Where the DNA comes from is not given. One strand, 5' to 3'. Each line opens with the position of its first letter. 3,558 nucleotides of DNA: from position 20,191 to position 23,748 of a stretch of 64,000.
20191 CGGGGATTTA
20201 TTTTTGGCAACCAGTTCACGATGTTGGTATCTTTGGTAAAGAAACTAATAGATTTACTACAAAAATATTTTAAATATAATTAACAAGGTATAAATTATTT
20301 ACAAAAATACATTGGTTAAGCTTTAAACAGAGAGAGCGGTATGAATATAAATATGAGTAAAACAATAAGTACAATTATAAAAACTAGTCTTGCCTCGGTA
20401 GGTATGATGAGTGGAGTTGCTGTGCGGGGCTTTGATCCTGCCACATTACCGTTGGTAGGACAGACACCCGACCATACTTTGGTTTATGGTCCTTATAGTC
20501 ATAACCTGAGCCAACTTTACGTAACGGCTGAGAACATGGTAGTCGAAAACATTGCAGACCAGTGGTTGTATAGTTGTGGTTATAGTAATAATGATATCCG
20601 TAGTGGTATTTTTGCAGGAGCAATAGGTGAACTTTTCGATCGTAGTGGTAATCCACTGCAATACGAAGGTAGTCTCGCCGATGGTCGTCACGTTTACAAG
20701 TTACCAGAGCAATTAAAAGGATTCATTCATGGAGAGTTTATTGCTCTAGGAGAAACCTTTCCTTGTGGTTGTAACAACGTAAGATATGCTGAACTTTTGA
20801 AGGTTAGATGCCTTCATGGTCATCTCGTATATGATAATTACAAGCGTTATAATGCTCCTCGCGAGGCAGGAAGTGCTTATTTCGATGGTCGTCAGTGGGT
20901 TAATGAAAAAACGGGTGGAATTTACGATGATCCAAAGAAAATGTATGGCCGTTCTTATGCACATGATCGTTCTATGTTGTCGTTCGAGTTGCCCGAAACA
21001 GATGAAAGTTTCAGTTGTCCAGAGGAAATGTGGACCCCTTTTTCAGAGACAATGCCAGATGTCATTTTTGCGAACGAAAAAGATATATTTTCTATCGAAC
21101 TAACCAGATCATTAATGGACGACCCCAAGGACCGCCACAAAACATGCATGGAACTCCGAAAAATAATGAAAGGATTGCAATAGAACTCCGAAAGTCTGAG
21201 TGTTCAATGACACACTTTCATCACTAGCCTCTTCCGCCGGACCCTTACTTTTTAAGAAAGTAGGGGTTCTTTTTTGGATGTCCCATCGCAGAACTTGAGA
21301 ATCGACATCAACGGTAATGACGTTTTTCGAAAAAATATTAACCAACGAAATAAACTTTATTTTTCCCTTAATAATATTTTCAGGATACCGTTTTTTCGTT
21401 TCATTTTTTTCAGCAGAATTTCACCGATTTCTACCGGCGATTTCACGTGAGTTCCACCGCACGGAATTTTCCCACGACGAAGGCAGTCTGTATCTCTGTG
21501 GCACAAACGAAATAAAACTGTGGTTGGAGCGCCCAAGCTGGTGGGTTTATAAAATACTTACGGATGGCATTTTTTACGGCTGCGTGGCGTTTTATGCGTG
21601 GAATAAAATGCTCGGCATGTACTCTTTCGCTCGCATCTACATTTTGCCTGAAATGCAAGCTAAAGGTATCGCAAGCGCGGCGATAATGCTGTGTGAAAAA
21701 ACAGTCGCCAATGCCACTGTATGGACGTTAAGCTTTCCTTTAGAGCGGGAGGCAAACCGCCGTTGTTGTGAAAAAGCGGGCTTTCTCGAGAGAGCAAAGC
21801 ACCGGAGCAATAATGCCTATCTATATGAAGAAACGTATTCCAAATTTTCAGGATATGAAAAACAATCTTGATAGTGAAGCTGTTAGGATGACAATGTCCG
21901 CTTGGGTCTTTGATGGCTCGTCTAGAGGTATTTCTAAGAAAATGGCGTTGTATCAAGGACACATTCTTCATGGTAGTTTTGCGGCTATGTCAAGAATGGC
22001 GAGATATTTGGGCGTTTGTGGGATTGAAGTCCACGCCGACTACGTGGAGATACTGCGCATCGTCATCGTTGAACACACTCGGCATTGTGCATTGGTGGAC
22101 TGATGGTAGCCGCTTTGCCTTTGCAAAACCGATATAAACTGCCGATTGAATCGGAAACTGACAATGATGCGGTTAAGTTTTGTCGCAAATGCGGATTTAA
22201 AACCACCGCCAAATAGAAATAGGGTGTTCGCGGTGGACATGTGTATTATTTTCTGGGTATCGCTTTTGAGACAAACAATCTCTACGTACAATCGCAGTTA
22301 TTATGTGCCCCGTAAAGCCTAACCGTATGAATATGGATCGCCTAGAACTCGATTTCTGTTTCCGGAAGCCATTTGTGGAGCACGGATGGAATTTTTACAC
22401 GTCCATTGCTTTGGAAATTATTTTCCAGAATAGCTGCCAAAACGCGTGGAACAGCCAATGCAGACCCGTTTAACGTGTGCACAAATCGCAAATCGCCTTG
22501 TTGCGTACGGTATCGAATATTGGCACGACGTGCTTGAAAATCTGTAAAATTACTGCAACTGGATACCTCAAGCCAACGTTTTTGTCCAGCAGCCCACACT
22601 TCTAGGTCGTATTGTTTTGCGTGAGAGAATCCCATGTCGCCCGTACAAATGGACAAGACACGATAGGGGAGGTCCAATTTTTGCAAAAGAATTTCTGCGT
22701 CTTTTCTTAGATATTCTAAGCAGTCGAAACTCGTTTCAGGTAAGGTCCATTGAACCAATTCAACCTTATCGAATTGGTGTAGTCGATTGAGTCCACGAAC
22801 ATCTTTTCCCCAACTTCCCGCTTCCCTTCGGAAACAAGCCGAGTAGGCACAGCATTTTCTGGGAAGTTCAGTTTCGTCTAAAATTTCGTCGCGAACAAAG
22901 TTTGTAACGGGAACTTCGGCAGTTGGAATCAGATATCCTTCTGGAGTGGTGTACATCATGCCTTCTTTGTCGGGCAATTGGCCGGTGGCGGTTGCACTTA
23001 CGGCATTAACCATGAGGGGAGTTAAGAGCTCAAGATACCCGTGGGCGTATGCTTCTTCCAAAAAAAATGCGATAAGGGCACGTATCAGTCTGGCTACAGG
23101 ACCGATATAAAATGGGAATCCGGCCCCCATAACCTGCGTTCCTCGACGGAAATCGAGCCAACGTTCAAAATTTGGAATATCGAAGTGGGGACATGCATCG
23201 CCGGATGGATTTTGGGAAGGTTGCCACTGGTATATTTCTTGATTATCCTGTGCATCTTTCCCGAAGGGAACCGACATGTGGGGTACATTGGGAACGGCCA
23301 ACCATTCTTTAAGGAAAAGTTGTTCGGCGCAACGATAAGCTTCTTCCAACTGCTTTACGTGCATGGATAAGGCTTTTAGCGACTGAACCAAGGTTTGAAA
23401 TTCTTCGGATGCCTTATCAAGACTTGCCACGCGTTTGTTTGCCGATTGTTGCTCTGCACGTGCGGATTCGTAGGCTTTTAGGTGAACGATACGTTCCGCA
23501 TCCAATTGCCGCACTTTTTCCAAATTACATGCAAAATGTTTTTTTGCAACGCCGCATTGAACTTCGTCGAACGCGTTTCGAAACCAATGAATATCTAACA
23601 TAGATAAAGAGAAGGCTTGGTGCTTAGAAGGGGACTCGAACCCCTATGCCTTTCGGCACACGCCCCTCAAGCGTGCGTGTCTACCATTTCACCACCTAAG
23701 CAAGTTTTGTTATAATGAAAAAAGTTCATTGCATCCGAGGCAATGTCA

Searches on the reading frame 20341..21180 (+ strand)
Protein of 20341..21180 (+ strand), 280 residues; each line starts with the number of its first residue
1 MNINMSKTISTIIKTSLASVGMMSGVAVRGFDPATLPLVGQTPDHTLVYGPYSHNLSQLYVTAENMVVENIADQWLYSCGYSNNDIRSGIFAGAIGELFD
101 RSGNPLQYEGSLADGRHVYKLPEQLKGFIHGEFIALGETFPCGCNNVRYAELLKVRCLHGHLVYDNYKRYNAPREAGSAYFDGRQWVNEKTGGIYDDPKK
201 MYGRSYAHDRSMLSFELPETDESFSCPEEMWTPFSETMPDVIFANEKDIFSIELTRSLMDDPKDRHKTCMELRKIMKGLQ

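Call 4: search_protein_families(library=pfam, proteins=[window:20341-21180:+], max_evalue=1)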
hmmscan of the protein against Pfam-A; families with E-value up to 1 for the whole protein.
window:20341-21180:+ (280 aa): 0 families

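Call 5: search_protein_families(library=ncbifam, proteins=[window:20341-21180:+], max_evalue=1)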
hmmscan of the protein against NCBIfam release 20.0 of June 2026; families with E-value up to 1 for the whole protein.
window:20341-21180:+ (280 aa): 0 families

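Call 57: search_protein_families(library=phrogs, proteins=[window:20341-21180:+], max_evalue=0.1)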
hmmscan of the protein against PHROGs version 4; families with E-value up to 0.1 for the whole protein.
window:20341-21180:+ (280 aa): 0 families

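Call 58: search_protein_families(library=padloc, proteins=[window:20341-21180:+], max_evalue=0.1)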
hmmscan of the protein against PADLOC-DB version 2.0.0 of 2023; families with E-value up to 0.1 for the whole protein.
window:20341-21180:+ (280 aa): 0 families

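Call 72: predict_structure(alignment_id=A5)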
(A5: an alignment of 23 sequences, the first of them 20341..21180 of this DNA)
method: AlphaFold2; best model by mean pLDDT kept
length: 280 residues; sequences in the alignment: 23
mean_pLDDT: 76.5   pTM: 0.64
mean pLDDT of the five models: 76.5, 76.4, 75.8, 75.0, 74.1
residues with pLDDT >= 90: 120; 70-90: 70; 50-70: 41; < 50: 49
segments of 3 or more residues with pLDDT < 50: 1-3, 9-11, 13-25, 223-248
pLDDT, mean of each block of 10 residues (from residue 1): 48 44 54 93 96 81 95 96 82 94 97 97 88 94 86 95 87 80 95 91 67 52 42 35 40 61 76 77
secondary structure, 60 per line:
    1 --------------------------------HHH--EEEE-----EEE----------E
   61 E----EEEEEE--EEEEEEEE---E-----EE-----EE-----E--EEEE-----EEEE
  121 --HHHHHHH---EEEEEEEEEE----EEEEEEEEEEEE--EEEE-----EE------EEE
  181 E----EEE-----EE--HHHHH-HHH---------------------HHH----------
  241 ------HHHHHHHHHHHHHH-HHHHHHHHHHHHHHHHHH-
elements in order: E38-41 E47-49 E66-71 E74-81 E108-111 E117-120 H123-129 E133-142 E147-158 E161-164 E178-181 E186-188 H198-202 H247-260 H262-279

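Call 74: fold_search(model_id=the predicted structure, library=pdb)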
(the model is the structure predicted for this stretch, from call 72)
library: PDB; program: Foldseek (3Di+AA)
matches with E <= 10: 244; with E <= 0.001: 0
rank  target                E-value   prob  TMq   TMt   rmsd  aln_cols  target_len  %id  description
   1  6rxy_UG               1.7e-01  0.08  0.14  0.10  17.4       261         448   12  Cryo-EM structure of the 90S pre-ribosome (Kre33-Noc4) from Chaetomium thermophilum, state a (released 2019-08-14)
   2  9y6s_9X               1.8e-01  0.10  0.14  0.05  23.4       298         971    9  96-nm repeat of the Leishmania tarentolae doublet microtubule (released 2025-12-17)
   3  2in5_B                4.5e-01  0.04  0.11  0.14  16.6       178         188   14  Crystal Structure of the hypothetical lipoprotein YmcC from Escherichia coli (K12), Northeast Structural Genomics targ (released 2006-11-07)
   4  3lkw                  7.1e-01  0.02  0.09  0.11  21.8       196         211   10  Crystal Structure of Dengue Virus 1 NS2B/NS3 protease active site mutant (released 2010-03-02)
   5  9tpg                  7.5e-01  0.01  0.09  0.12  15.7       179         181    8  Crystal structure of Zika Virus NS2B-NS3 protease in complex with compound 1 (released 2026-01-28)
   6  9yv4_A                7.9e-01  0.06  0.16  0.15  13.2       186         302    9  Crystal structure of the human DCAF1 WDR domain in complex with OICR-41109 (released 2025-11-26)
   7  5idk_C                8.4e-01  0.02  0.12  0.13  15.3       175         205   12  Crystal structure of West Nile Virus NS2B-NS3 protease in complex with a capped dipeptide boronate inhibitor (released 2016-12-14)
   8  7m1v_A                8.9e-01  0.04  0.13  0.19  14.6       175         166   14  Structure of Zika virus NS2b-NS3 protease mutant binding the compound NSC86314 in the super-open conformation (released 2021-04-21)
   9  5ewo                  8.9e-01  0.02  0.09  0.10  21.5       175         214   11  Crystal structure of the human astrovirus 1 capsid protein spike domain at 0.95-A resolution (released 2015-12-23)
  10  6hix_AY               1.1e+00  0.05  0.11  0.10  27.9       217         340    9  Cryo-EM structure of the Trypanosoma brucei mitochondrial ribosome - This entry contains the large mitoribosomal subu (released 2018-09-26)
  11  9bhs_A                1.1e+00  0.04  0.13  0.12  12.8       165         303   10  Crystal structure of the WDR domain of human DCAF1 in complex with OICR-9939 compound (released 2024-05-01)
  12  8asw_A                1.1e+00  0.02  0.12  0.05  16.0       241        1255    9  Cryo-EM structure of yeast Elp123 in complex with alanine tRNA (released 2022-12-07)
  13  5tfo_A                1.1e+00  0.02  0.11  0.15  14.5       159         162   13  CRYSTAL STRUCTURE OF THE ZIKA VIRUS NS2B-NS3 PROTEASE with a deletion V76-L86 in NS2b (released 2017-10-25)
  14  3jbw_B                1.2e+00  0.04  0.16  0.14  13.8       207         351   12  Cryo-electron microscopy structure of RAG Paired Complex (with NBD, no symmetry) (released 2015-12-09)
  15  7m1v_B                1.2e+00  0.01  0.09  0.12  15.5       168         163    9  Structure of Zika virus NS2b-NS3 protease mutant binding the compound NSC86314 in the super-open conformation (released 2021-04-21)
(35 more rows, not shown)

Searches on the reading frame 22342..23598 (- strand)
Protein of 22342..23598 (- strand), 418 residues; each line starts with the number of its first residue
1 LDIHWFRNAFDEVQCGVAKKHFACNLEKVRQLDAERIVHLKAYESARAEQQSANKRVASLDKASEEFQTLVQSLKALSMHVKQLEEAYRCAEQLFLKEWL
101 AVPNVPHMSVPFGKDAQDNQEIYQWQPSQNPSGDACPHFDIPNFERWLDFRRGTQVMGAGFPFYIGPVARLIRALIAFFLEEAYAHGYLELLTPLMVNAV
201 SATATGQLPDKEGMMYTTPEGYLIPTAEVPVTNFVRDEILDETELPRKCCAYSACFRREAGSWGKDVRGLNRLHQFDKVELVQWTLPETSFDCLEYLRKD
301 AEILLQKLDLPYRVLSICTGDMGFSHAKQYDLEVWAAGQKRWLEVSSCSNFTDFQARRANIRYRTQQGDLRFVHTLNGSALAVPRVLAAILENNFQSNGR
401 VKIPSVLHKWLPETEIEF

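Call 20: search_protein_families(library=pfam, proteins=[window:22342-23598:-], max_evalue=0.001)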
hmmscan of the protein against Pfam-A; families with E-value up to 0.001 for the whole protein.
window:22342-23598:- (418 aa): 2 families
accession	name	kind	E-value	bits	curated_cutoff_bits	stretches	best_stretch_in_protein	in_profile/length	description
PF00587.30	tRNA-synt_2b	-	3.8e-35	122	29.3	1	221-394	11-179/179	tRNA synthetase class II core domain (G, H, P, S and T)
PF02403.27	Seryl_tRNA_N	-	5.8e-14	52.7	28.2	1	1-106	2-108/108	Seryl-tRNA synthetase N-terminal domain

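Call 50: find_homologous_proteins(query=window:22342-23598:-, max_evalue=1e-50)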
Query window:22342-23598:- (418 aa): 8000 proteins with E <= 1e-50 among 8000 candidates; the best 120 are listed.
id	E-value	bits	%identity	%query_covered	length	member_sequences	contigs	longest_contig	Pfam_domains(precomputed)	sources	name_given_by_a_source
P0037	1.9e-269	911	94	100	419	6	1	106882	PF00587.31,PF02403.28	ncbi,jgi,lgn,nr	ncbi:MAG: serine--tRNA ligase [Puniceicoccales bacterium]|jgi:seryl-tRNA synthetase|nr:serine--tRNA 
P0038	1.4e-231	787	94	87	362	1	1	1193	PF00587.31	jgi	jgi:seryl-tRNA synthetase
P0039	4.9e-221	752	77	100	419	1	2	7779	PF00587.31,PF02403.28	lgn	-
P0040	6.8e-221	752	77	100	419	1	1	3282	PF00587.31,PF02403.28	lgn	-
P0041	9.0e-221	751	77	100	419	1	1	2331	PF00587.31,PF02403.28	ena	-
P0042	9.2e-221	751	77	100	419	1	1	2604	PF00587.31,PF02403.28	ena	-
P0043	4.3e-219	746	75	100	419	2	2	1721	PF00587.31,PF02403.28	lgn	-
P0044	9.5e-217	738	76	100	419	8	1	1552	PF00587.31,PF02403.28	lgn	-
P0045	1.2e-216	738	75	100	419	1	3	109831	PF00587.31,PF02403.28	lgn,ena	-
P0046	1.5e-216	737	75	100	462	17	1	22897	PF00587.31,PF02403.28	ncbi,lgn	-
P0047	1.8e-216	737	76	100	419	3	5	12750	PF00587.31,PF02403.28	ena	-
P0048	1.9e-216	737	75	100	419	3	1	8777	PF00587.31,PF02403.28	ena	-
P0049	2.7e-216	736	76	100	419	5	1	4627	PF00587.31,PF02403.28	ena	-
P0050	1.0e-215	735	74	100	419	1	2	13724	PF00587.31,PF02403.28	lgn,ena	-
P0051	2.3e-215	733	74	100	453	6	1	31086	PF00587.31,PF02403.28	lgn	-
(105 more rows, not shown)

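Call 51: find_encoding_contigs(protein=P0037, flank=10000, max_places=4)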
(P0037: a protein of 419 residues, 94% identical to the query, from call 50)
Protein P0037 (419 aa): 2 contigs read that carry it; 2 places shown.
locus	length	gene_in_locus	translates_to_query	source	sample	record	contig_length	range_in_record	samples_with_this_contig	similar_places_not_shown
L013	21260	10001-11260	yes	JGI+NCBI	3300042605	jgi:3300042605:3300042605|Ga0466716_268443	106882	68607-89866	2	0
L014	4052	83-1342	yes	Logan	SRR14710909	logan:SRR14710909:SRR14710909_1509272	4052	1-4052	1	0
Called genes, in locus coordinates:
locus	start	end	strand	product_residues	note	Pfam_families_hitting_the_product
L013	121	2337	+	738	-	PF00580:UvrD-helicase, PF13245:AAA_19, PF13361:UvrD_C, PF13538:UvrD_C_2 (faint)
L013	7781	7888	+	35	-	-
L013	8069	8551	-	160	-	PF07963:N_methyl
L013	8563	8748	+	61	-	-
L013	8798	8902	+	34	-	-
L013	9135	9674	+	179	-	PF01209:Ubie_methyltran, PF08241:Methyltransf_11, PF08242:Methyltransf_12, PF13489:Methyltransf_23 (weak), PF13649:Methyltransf_25, PF13847:Methyltransf_31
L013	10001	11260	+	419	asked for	PF02403:Seryl_tRNA_N, PF00587:tRNA-synt_2b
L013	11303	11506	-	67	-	-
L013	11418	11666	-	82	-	-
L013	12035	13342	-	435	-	PF08245:Mur_ligase_M, PF02875:Mur_ligase_C (weak)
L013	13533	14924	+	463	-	PF00890:FAD_binding_2 (weak), PF01266:DAO (weak), PF01593:Amino_oxidase, PF03486:HI0933_like (faint), PF12831:FAD_oxidored (weak), PF13450:NAD_binding_8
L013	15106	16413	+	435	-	-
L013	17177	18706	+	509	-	PF03023:MurJ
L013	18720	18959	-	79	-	PF02599:CsrA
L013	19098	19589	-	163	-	-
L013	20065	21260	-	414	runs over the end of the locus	-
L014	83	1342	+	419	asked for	PF02403:Seryl_tRNA_N, PF00587:tRNA-synt_2b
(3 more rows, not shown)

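Call 78: search_protein_families(library=pfam, proteins=[L013:15106-16410:+], max_evalue=0.01)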
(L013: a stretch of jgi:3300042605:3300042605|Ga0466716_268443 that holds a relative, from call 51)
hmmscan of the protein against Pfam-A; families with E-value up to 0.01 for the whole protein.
L013:15106-16410:+ (435 aa): 0 families
